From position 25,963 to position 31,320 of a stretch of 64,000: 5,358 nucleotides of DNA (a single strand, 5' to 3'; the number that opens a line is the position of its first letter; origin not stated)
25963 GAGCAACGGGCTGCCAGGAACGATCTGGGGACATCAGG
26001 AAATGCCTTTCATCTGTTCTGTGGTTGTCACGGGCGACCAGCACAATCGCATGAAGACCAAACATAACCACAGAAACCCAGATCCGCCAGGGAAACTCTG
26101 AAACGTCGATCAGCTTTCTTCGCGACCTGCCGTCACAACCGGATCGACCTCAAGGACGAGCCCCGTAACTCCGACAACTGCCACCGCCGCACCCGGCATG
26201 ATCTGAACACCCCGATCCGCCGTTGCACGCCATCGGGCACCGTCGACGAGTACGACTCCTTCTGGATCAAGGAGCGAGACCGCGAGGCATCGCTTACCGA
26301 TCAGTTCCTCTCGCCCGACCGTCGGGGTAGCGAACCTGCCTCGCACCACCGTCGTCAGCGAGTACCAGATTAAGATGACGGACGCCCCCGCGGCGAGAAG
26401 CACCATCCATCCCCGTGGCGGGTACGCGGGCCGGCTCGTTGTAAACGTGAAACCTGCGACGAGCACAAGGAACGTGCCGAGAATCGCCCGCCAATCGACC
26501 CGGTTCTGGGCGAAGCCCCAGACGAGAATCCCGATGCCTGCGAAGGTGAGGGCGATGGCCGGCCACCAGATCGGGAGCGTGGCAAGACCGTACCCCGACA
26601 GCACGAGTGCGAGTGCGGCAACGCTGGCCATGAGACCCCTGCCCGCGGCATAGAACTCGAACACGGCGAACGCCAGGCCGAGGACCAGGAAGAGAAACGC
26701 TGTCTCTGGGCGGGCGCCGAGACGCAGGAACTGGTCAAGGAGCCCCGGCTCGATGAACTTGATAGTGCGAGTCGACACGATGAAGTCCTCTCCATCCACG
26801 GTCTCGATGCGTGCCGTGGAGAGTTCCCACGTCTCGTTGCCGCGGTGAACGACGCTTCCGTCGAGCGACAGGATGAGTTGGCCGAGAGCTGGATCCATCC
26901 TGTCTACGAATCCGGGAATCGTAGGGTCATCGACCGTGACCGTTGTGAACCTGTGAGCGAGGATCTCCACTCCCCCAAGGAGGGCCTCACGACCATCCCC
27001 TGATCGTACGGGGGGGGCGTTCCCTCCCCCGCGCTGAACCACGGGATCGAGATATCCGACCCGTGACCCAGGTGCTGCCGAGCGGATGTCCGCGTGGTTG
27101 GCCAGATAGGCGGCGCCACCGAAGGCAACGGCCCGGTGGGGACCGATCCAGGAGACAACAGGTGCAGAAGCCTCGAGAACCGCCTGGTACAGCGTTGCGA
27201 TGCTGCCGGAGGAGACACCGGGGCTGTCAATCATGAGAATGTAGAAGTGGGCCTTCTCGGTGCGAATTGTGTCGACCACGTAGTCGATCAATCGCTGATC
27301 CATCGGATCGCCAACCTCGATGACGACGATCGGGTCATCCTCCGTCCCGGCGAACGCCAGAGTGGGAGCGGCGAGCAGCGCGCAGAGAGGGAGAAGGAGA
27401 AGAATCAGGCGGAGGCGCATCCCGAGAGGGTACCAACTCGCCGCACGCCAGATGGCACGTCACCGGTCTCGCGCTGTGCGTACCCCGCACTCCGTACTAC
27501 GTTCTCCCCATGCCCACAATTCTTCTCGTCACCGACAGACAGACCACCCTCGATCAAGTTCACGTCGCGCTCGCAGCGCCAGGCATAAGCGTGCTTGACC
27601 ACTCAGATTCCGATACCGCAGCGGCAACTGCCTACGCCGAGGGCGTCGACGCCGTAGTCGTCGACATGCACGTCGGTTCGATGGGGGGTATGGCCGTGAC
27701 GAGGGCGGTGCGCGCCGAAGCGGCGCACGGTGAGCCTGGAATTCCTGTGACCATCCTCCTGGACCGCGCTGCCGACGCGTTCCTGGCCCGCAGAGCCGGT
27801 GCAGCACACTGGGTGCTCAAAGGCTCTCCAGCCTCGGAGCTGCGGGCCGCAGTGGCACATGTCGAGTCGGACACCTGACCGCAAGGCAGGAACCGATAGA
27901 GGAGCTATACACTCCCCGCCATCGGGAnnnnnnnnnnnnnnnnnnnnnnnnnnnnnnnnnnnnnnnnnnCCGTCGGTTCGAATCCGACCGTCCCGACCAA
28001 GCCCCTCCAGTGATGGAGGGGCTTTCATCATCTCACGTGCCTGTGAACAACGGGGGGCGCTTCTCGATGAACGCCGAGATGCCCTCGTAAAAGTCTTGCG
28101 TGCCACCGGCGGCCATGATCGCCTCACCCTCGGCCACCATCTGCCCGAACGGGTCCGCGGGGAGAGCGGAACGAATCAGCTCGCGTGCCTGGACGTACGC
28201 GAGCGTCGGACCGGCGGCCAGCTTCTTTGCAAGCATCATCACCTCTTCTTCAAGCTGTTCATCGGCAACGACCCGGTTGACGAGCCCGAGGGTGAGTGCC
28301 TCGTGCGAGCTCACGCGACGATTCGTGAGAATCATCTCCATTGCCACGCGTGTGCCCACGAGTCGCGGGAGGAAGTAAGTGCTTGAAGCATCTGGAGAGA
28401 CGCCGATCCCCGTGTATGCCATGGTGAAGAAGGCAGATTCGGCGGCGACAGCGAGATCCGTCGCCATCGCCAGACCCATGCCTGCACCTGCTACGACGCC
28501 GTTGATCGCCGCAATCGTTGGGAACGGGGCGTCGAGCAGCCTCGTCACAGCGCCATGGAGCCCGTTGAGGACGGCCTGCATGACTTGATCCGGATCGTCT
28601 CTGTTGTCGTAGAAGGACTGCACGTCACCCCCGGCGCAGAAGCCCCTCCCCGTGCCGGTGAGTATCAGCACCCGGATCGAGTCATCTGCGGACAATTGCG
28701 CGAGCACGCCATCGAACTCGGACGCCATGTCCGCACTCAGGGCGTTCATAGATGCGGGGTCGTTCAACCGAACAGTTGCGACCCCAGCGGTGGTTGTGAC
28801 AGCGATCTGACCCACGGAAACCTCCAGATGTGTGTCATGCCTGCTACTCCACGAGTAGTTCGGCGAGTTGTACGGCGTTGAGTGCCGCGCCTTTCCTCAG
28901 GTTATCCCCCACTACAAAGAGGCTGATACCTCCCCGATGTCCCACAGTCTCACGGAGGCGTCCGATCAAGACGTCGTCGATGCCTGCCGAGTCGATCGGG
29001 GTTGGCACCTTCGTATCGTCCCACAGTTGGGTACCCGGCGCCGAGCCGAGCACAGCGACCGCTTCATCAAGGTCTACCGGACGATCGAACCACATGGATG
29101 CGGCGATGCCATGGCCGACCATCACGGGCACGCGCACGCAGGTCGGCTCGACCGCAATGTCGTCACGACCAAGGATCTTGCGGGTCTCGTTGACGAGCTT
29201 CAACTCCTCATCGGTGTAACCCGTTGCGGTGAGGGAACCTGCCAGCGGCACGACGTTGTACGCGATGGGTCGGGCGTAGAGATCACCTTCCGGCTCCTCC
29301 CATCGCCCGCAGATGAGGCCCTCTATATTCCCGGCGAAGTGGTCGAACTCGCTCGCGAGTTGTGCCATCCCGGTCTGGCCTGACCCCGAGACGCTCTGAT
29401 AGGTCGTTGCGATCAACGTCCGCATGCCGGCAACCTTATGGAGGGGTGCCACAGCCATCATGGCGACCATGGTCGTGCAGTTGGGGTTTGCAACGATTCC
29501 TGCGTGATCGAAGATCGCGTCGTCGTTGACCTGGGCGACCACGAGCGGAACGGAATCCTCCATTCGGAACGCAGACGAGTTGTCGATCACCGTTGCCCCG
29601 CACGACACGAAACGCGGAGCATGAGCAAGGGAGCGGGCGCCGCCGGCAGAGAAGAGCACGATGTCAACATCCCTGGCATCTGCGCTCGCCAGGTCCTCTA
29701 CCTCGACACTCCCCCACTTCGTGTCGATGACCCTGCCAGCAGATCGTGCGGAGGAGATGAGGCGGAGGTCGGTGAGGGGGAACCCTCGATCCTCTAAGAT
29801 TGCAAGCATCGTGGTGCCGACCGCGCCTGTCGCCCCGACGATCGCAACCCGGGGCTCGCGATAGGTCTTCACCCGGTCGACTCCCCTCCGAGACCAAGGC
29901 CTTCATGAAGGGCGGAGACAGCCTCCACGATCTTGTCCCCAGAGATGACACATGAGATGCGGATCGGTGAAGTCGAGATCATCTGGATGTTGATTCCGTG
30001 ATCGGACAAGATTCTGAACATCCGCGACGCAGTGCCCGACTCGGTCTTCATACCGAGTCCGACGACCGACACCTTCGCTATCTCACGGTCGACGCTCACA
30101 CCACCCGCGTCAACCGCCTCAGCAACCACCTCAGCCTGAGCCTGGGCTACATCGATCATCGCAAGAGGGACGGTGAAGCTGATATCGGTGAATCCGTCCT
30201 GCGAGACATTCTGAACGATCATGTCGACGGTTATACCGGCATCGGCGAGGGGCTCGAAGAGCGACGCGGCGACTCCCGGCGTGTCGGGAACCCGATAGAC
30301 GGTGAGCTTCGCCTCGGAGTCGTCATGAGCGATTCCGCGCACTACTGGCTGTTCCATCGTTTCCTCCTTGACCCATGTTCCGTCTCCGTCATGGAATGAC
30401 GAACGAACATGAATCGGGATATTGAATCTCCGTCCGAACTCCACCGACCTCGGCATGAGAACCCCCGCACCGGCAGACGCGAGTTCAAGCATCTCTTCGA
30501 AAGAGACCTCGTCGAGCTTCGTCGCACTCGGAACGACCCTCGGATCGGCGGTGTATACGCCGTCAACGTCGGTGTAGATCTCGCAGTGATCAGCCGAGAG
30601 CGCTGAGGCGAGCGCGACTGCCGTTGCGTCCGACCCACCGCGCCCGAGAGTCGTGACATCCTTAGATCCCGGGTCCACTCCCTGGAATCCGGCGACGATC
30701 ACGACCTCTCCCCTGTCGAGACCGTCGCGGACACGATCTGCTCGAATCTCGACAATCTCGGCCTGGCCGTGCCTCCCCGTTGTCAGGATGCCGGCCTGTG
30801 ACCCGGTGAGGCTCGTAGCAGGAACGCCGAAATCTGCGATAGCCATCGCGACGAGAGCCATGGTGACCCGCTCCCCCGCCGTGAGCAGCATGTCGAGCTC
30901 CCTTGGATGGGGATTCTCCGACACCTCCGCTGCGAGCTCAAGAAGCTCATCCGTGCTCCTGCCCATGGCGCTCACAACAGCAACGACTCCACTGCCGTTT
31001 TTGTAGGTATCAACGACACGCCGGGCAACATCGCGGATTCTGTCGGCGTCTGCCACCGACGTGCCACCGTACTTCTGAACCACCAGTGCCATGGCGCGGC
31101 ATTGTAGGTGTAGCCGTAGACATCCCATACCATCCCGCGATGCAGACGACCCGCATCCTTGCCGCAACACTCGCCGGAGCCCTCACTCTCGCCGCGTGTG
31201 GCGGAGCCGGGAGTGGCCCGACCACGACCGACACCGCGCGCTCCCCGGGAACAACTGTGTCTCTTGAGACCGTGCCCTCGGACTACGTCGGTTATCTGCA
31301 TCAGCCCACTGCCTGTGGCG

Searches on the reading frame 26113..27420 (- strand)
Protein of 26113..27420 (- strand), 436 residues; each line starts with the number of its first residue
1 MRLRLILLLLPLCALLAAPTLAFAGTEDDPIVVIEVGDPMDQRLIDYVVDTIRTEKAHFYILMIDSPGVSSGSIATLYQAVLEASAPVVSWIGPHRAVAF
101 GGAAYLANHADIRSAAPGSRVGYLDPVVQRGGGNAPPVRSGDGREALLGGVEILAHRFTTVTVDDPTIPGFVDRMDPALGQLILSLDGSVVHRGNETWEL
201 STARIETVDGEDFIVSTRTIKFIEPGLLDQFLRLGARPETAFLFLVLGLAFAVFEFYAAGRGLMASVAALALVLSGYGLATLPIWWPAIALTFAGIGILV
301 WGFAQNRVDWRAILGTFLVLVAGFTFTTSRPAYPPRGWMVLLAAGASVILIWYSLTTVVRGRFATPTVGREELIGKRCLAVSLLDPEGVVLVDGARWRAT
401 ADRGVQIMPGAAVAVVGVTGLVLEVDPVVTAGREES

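Call 54: search_protein_families(library=pfam, proteins=[window:26113-27420:-], max_evalue=0.00001)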
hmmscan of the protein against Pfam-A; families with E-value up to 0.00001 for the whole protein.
window:26113-27420:- (436 aa): 2 families
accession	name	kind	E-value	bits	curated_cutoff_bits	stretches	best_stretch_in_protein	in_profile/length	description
PF01957.25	NfeD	-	7.5e-12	45.7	29.1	1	371-427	2-57/57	NfeD-like C-terminal, partner-binding domain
PF24961.1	NfeD_membrane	-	1.3e-08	35.3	26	1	241-353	3-116/119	NfeD integral membrane domain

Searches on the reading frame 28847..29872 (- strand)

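Call 54: search_protein_families(library=pfam, proteins=[window:28847-29872:-], max_evalue=0.00001)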
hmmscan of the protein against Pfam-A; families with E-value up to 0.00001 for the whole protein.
window:28847-29872:- (342 aa): 2 families
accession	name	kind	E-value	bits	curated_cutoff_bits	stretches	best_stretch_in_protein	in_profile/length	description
PF02774.23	Semialdhyde_dhC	-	2.8e-40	138.9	26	1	142-327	2-184/184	Semialdehyde dehydrogenase, dimerisation domain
PF01118.30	Semialdhyde_dh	-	1.6e-29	103.2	26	1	8-121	1-119/121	Semialdehyde dehydrogenase, NAD binding domain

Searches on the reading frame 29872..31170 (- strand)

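Call 54: search_protein_families(library=pfam, proteins=[window:29872-31170:-], max_evalue=0.00001)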
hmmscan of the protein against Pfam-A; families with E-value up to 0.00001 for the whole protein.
window:29872-31170:- (433 aa): 4 families
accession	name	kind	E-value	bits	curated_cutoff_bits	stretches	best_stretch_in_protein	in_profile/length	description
PF00696.33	AA_kinase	-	7.6e-53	180.1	24.9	1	29-257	2-234/234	Amino acid kinase family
PF22468.2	ACT_9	-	8.9e-32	109.1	27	2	367-423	1-59/61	ACT domain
PF13840.12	ACT_7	-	2.1e-20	72.8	27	1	360-423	2-65/65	ACT domain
PF01842.31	ACT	-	1.3e-18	66.8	27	2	293-342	6-54/66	ACT domain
